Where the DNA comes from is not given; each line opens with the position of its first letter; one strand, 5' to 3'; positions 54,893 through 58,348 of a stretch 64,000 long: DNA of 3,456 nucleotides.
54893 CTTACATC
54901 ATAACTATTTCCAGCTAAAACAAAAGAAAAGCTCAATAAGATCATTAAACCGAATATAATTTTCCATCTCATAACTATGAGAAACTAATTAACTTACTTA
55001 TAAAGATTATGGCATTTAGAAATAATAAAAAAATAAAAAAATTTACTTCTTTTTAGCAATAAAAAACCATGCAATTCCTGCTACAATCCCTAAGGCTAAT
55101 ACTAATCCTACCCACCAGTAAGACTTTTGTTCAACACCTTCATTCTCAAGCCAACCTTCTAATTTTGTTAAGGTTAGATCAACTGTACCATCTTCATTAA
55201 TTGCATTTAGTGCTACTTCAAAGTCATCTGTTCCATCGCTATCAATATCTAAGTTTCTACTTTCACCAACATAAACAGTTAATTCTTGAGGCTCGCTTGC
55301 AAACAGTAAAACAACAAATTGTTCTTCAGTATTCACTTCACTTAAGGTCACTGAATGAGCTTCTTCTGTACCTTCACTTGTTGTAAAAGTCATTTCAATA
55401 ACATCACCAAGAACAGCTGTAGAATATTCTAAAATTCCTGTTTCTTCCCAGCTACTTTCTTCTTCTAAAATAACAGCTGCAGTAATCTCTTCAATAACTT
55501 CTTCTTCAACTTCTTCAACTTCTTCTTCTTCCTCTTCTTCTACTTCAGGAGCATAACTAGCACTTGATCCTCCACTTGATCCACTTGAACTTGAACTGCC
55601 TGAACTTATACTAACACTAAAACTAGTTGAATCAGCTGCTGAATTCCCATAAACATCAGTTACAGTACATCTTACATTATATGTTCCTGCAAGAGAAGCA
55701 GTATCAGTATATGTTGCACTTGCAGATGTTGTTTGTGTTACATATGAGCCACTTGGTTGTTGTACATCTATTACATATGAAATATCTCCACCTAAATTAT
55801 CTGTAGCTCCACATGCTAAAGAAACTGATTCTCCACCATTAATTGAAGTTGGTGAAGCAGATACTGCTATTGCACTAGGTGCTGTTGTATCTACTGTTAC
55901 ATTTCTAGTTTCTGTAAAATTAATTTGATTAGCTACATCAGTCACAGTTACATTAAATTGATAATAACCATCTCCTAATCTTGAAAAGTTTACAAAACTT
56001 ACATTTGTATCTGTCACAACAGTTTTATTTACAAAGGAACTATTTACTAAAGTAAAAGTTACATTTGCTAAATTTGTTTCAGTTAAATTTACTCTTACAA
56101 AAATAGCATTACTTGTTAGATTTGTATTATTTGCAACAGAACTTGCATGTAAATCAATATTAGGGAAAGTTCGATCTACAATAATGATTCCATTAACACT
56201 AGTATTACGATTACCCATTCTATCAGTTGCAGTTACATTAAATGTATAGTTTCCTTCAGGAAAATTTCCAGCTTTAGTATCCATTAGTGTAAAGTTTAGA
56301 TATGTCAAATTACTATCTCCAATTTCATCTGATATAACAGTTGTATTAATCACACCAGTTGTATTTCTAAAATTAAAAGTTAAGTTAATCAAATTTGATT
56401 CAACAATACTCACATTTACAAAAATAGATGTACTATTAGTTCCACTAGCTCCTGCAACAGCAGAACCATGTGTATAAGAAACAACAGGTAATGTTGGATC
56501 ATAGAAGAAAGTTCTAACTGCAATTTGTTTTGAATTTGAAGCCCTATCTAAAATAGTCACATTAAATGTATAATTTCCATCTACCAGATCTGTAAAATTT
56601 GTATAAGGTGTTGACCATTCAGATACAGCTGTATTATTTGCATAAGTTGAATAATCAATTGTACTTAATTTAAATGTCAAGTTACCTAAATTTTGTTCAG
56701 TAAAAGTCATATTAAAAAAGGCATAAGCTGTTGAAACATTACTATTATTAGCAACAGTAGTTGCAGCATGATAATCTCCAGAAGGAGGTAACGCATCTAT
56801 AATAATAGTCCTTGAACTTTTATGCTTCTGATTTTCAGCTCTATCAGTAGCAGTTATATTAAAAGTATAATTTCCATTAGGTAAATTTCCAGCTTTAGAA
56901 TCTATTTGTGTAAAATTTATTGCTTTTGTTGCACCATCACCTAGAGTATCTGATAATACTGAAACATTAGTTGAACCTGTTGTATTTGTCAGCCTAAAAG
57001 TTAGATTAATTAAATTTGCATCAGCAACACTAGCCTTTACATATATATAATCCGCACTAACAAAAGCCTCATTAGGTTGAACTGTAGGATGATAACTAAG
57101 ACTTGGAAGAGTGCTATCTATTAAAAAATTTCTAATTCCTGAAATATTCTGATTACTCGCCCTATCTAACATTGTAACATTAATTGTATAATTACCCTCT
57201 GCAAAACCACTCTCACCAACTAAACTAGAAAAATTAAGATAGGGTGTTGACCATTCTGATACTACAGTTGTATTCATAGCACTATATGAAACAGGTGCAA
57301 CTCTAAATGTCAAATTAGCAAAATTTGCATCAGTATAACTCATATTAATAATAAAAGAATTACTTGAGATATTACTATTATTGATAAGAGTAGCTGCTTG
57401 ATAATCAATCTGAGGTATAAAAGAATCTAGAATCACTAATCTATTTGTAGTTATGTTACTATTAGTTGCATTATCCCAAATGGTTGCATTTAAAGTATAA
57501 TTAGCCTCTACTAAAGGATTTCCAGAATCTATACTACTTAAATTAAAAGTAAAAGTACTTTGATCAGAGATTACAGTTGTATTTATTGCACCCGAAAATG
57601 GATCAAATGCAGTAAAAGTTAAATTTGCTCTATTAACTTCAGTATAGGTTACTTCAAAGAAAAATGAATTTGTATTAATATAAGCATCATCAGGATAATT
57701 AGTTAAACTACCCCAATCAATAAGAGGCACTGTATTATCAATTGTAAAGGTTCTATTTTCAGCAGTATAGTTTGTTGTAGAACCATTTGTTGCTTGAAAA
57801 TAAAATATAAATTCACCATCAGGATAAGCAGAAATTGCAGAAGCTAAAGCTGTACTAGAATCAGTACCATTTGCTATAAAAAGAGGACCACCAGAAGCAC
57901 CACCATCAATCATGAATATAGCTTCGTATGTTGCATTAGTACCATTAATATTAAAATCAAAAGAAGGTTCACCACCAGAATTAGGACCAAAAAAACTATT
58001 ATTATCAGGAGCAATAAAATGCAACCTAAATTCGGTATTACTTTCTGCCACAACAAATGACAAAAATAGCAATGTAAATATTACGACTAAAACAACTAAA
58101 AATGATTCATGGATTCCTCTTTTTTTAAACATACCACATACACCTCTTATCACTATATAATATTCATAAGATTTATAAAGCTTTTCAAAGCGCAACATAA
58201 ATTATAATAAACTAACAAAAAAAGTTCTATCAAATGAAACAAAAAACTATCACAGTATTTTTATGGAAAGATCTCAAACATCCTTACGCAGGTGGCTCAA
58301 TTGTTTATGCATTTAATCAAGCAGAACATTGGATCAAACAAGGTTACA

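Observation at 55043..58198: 1051-aa sequon-saturated surface protein encoded inside the glycosylation island, a candidate S-layer glycoprotein and glycan acceptor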

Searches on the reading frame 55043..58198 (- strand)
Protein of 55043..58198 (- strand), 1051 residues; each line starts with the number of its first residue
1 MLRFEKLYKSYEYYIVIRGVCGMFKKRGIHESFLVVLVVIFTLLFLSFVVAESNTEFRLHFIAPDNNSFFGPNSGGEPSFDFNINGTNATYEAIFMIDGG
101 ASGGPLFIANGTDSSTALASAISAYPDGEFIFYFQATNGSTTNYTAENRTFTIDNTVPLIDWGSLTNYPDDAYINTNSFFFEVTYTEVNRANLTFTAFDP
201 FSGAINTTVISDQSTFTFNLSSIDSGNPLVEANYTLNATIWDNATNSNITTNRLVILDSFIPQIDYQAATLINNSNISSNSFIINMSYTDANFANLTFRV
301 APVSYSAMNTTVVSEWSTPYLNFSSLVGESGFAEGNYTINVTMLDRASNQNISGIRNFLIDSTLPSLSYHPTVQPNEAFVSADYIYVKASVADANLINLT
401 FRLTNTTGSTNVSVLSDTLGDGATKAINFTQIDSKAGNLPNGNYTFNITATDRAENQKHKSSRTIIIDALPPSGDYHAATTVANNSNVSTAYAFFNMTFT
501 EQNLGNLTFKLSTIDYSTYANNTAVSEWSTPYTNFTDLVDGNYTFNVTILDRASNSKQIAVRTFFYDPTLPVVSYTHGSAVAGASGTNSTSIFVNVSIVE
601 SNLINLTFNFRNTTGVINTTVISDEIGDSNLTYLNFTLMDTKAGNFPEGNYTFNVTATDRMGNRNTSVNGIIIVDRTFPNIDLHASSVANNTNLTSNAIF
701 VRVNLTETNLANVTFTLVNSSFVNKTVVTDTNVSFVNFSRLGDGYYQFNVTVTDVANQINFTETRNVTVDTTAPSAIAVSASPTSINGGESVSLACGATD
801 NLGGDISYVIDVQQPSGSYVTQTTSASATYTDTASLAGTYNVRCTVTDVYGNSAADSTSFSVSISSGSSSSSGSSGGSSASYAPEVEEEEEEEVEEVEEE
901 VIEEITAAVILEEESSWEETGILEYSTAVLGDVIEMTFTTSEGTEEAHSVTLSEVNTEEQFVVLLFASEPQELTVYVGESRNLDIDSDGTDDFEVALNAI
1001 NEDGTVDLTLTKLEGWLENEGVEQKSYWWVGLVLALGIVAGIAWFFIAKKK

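Call 7: search_protein_families(library=pfam, proteins=[window:55043-58198:-], max_evalue=0.01)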
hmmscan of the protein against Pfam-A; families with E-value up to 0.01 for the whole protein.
window:55043-58198:- (1051 aa): 9 families
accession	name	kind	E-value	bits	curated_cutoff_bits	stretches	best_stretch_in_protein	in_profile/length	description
PF19077.6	Big_13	-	4.7e-21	75.6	27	3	705-771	35-102/102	Bacterial Ig-like domain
PF07495.19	Y_Y_Y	-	1e-13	51.4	26.6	0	724-768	18-61/65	Y_Y_Y domain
PF22352.2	K319L-like_PKD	-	6.8e-09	36.1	27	0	523-557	42-76/84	K319L-like, PKD domain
PF15418.12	DUF4625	-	7.9e-09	36.3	27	0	645-673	102-130/131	Domain of unknown function (DUF4625)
PF12245.14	Big_3_2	-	3e-06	27.9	23.3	0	536-567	91-121/122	Bacterial Ig-like domain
PF16967.11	TcfC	-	0.00068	19.6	29.4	0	736-768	36-67/68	E-set like domain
PF18911.6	PKD_4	-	0.00081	19.8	27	0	780-858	8-80/85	PKD domain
PF13860.13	FlgD_ig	-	0.0016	18.8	27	0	432-452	54-77/79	FlgD Ig-like domain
PF00801.26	PKD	-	0.0056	17.1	23.5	1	777-857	2-76/80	PKD domain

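Call 17: find_homologous_proteins(query=window:55043-58198:-)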
Query window:55043-58198:- (1051 aa): 10 proteins with E <= 0.001 among 8000 candidates.
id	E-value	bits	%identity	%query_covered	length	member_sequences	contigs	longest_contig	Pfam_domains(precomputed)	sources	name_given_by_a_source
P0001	0.0e+0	2268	100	100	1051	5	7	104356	PF07495.20,PF15418.13,PF22352.3,PF12245.15,PF19077.7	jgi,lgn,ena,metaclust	jgi:hypothetical protein|metaclust:\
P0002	0.0e+0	1465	67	98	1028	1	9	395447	PF07495.20,PF13860.13,PF19077.7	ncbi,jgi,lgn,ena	-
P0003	0.0e+0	1271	66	66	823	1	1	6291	PF07495.20,PF19077.7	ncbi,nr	ncbi:MAG: hypothetical protein ISS01_02990 [Nanoarchaeota archaeon]|nr:hypothetical protein [Nanoarc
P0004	2.7e-22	97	32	47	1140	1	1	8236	-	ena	-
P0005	1.2e-17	82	33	33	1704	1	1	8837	PF13385.14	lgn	-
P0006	2.8e-13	67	28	65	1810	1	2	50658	PF13229.13,PF11999.14,PF19077.7,PF05048.20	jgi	jgi:parallel beta-helix repeat protein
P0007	9.2e-11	59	32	20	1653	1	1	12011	PF19077.7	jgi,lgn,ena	-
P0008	9.4e-10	55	32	17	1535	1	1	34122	PF17957.8,PF26410.1,PF19077.7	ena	-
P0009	7.7e-7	46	32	24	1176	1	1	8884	PF19077.7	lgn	-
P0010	1.8e-5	41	31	19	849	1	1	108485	PF13385.14,PF10102.15,PF19077.7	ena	-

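Call 19: find_encoding_contigs(protein=P0002, flank=10000, max_places=4)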
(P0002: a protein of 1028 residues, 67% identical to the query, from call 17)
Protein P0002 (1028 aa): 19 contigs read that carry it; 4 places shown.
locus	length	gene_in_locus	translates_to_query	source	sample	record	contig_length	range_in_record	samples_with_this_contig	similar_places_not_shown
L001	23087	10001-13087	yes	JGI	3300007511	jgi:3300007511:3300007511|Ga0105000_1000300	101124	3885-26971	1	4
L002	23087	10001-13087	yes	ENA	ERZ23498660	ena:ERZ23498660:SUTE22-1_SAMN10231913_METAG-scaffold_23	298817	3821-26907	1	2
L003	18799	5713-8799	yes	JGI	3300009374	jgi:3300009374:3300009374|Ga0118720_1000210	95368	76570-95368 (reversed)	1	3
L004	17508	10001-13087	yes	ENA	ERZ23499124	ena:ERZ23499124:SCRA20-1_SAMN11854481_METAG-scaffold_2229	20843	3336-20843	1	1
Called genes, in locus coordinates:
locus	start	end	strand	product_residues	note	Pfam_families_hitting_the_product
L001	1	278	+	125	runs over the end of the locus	PF01201:Ribosomal_S8e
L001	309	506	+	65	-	-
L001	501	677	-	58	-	PF20095:DUF6485 (weak)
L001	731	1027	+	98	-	-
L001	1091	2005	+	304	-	PF08271:Zn_Ribbon_TF, PF00382:TFIIB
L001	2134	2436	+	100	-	-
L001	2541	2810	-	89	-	-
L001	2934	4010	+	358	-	PF02683:DsbD_TM (weak)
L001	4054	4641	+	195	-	PF01966:HD (weak)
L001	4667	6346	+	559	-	-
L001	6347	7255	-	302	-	PF00535:Glycos_transf_2, PF10111:Glyco_tranf_2_2, PF13641:Glyco_tranf_2_3 (weak)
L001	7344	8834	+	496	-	PF02366:PMT, PF13231:PMT_2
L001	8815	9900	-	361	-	PF13439:Glyco_transf_4 (weak), PF20706:GT4-conflict (faint), PF00534:Glycos_transf_1, PF13692:Glyco_trans_1_4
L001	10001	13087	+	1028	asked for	PF19077:Big_13 (faint), PF13860:FlgD_ig (faint), PF07495:Y_Y_Y (faint)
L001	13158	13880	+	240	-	-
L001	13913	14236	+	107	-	-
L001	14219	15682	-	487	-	PF10131:PTPS_related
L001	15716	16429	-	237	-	PF13489:Methyltransf_23, PF07021:MetW, PF08241:Methyltransf_11, PF08242:Methyltransf_12, PF13649:Methyltransf_25, PF13847:Methyltransf_31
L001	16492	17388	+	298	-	PF00535:Glycos_transf_2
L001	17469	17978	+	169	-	PF01909:NTP_transf_2, PF18765:Polbeta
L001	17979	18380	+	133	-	-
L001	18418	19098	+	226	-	PF05148:Methyltransf_8 (weak), PF01209:Ubie_methyltran (weak), PF07021:MetW, PF13489:Methyltransf_23, PF08241:Methyltransf_11, PF08242:Methyltransf_12, PF13649:Methyltransf_25, PF13847:Methyltransf_31, +2 more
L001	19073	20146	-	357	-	PF13439:Glyco_transf_4, PF00534:Glycos_transf_1, PF13692:Glyco_trans_1_4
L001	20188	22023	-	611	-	PF00069:Pkinase, PF07714:PK_Tyr_Ser-Thr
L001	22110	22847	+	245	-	-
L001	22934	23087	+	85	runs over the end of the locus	-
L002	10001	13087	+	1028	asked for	PF19077:Big_13 (faint), PF13860:FlgD_ig (faint), PF07495:Y_Y_Y (faint)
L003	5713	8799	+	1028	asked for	PF19077:Big_13 (faint), PF13860:FlgD_ig (faint), PF07495:Y_Y_Y (faint)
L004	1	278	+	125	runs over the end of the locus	PF01201:Ribosomal_S8e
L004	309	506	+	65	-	-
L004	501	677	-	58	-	PF20095:DUF6485 (weak)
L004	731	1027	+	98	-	-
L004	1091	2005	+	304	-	PF08271:Zn_Ribbon_TF, PF00382:TFIIB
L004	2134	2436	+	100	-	-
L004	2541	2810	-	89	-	-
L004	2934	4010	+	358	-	PF02683:DsbD_TM (weak)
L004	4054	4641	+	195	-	PF01966:HD (weak)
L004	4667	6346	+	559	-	-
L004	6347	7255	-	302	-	PF00535:Glycos_transf_2, PF10111:Glyco_tranf_2_2, PF13641:Glyco_tranf_2_3 (weak)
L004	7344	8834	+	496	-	PF02366:PMT, PF13231:PMT_2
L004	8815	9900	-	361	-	PF13439:Glyco_transf_4 (weak), PF20706:GT4-conflict (faint), PF00534:Glycos_transf_1, PF13692:Glyco_trans_1_4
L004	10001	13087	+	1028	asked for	PF19077:Big_13 (faint), PF13860:FlgD_ig (faint), PF07495:Y_Y_Y (faint)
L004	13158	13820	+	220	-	-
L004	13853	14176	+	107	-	-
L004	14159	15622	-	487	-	PF10131:PTPS_related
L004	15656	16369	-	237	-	PF13489:Methyltransf_23, PF07021:MetW, PF08241:Methyltransf_11, PF08242:Methyltransf_12, PF13649:Methyltransf_25, PF13847:Methyltransf_31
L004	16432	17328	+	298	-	PF00535:Glycos_transf_2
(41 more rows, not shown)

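Call 24: search_solved_structures(query=window:55043-58132:-, max_evalue=0.01, show_alignments=2)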
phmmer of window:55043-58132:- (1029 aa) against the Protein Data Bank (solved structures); distinct sequences matched with E-value up to 0.01: 1.
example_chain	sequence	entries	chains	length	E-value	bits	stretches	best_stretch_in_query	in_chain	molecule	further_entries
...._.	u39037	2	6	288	5e-05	24.9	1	417-549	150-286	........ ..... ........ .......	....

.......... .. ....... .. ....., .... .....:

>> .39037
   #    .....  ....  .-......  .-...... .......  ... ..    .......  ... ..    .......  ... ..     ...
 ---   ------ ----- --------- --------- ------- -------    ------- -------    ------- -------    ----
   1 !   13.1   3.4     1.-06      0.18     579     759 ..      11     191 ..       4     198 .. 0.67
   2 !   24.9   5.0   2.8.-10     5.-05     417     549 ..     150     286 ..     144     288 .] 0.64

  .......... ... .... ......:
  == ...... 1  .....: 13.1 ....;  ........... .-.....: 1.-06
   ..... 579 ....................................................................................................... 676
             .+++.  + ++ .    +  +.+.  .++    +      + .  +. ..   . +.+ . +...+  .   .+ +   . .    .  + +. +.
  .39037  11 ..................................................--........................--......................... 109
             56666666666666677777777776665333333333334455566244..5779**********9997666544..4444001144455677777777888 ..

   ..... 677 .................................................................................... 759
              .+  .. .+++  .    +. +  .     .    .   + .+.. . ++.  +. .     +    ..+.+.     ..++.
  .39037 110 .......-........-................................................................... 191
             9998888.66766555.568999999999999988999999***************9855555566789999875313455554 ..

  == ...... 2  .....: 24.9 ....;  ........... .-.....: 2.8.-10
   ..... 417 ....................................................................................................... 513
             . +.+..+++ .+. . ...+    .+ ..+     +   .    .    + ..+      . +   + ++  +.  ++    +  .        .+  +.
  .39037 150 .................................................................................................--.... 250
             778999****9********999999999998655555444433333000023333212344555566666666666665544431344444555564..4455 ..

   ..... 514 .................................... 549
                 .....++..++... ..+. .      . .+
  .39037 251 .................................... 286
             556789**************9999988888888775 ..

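Call 45: search_protein_families(library=ncbifam, proteins=[window:55043-58132:-], max_evalue=0.001)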
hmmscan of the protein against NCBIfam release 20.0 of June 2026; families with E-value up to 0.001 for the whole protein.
window:55043-58132:- (1029 aa): 2 families
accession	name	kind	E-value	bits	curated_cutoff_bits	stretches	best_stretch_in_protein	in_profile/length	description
NF047446.1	barrel_OmpL47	domain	0.0005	20.5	40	0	489-539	15-63/68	OmpL47-type beta-barrel domain-containing protein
NF005176.1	PRK06655.1-1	equivalog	0.0007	19.6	230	0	365-442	87-163/197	flagellar hook assembly protein FlgD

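Call 51: find_related_loci(query=A4, collection=genome_contigs, flank=10000)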
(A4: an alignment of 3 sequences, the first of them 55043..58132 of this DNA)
Query A4 (1029 aa) in genome_contigs; peptide patterns used: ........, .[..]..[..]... (x = any residue, [..] = any of these).
86 stretches matched a pattern; 2 encode a relative of the query (tblastn E <= 1e-3); 2 distinct loci.
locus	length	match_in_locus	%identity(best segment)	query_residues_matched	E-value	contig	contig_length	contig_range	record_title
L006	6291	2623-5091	66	1-1029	0e+0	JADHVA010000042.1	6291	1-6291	MAG: Nanoarchaeota archaeon isolate BS150m-G60 BS-150m-C12068, whole genome shotgun sequence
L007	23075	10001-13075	67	1-1026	0e+0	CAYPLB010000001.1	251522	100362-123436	MAG TPA_asm: Candidatus Woesearchaeota archaeon isolate SRP077602_co5_420 genome assembly, contig: NODE_40_length_251522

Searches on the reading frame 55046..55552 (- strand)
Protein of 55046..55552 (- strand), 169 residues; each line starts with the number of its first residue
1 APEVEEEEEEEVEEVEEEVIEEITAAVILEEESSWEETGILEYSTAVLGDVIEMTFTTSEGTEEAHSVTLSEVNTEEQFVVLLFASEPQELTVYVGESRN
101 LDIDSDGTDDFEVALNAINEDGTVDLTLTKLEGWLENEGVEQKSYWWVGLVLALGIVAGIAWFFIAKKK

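Call 25: find_homologous_proteins(query=window:55046-55552:-, max_evalue=0.01)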
Query seq(169 aa): 170 candidates shared short words with the query, none scored E <= 0.01.
